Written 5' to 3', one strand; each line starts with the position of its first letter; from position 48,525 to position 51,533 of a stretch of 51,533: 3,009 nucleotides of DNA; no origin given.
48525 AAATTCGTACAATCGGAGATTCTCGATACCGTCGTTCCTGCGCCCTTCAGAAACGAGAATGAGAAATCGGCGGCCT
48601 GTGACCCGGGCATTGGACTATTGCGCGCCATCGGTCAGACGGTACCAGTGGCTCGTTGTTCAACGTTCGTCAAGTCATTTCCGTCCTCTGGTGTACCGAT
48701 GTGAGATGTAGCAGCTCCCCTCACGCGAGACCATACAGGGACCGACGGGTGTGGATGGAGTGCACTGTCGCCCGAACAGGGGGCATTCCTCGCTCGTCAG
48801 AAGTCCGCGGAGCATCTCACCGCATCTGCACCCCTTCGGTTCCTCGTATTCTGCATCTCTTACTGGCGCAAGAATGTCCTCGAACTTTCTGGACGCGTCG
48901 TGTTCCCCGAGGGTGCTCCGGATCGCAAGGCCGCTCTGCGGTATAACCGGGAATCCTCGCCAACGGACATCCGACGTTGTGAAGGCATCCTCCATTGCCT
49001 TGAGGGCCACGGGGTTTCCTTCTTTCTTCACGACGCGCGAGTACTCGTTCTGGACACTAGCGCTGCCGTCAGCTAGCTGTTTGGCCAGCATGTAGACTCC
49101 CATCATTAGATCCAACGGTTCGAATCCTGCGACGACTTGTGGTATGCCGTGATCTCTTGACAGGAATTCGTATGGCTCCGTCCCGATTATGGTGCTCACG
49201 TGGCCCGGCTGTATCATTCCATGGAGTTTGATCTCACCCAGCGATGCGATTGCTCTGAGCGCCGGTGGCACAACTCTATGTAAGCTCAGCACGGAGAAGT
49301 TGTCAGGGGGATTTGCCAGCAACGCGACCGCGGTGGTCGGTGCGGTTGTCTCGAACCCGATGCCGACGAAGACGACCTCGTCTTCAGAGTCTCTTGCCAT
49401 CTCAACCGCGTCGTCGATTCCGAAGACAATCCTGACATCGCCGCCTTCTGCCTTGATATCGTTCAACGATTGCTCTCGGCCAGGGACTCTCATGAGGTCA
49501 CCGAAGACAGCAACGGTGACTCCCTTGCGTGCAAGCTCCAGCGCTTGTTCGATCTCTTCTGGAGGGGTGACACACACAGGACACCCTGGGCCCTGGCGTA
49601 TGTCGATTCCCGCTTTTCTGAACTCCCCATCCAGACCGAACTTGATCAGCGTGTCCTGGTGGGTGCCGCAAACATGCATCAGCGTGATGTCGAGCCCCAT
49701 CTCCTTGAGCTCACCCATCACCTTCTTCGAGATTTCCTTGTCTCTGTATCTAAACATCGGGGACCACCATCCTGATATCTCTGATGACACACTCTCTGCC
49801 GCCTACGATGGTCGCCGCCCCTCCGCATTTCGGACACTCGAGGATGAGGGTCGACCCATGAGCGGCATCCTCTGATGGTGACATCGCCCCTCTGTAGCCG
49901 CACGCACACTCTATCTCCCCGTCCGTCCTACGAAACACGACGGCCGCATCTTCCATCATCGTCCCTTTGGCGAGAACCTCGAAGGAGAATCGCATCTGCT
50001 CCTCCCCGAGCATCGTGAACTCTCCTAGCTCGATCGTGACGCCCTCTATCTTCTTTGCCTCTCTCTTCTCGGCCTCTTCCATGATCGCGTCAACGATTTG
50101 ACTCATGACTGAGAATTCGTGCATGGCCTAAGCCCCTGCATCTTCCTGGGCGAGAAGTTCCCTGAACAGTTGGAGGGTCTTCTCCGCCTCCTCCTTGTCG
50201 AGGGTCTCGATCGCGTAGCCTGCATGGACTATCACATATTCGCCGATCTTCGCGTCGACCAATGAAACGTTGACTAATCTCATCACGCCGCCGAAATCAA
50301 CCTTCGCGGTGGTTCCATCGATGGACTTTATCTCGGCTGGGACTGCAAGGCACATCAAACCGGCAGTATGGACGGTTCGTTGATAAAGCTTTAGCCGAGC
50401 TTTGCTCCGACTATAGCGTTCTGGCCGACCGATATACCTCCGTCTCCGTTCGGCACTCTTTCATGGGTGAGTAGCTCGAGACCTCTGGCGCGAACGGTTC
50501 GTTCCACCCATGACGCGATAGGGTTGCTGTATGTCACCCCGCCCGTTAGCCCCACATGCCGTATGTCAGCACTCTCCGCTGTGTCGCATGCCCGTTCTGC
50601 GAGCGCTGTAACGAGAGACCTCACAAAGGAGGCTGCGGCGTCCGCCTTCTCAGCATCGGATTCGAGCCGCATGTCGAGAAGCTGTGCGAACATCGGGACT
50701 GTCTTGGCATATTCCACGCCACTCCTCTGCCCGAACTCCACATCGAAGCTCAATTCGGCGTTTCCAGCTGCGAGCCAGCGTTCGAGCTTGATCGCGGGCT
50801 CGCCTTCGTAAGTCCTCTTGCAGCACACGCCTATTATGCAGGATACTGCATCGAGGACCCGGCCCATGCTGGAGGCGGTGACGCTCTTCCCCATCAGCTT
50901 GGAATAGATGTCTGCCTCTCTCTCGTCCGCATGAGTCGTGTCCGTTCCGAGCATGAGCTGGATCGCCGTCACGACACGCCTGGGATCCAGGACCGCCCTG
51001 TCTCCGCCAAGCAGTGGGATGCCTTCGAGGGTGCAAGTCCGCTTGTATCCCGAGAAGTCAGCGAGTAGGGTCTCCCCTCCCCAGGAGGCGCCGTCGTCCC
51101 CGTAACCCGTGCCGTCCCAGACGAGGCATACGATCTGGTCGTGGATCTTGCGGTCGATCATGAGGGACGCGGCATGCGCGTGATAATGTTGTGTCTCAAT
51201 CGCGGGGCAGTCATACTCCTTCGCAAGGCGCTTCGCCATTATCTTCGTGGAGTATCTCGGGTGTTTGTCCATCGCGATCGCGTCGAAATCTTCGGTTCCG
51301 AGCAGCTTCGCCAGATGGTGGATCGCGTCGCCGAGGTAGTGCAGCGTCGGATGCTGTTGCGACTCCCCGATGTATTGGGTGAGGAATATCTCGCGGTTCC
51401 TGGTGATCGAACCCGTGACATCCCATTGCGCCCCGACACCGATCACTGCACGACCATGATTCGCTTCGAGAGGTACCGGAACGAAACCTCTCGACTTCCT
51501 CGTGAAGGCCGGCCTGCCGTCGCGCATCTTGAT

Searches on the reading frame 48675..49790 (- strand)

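Call 9: search_protein_families(library=pfam, proteins=[window:48675-49790:-], max_evalue=0.00001)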
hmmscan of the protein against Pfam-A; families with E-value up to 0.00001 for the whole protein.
window:48675-49790:- (371 aa): 1 family
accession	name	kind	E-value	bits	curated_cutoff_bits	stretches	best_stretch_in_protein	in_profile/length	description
PF01924.21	HypD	-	9.7e-129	429.9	25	1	22-366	8-350/351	Hydrogenase formation hypA family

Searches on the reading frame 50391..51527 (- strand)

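Call 9: search_protein_families(library=pfam, proteins=[window:50391-51527:-], max_evalue=0.00001)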
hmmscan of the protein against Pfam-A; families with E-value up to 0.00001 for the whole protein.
window:50391-51527:- (378 aa): 2 families
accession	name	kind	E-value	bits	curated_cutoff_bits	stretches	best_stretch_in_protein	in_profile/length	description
PF22521.2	HypF_C_2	-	7.8e-60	203.1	27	1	135-369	2-241/241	Carbamoyltransferase, Kae1-like Domain, second subdomain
PF17788.7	HypF_C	-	9.1e-19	68.4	23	1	25-125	3-99/99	HypF Kae1-like domain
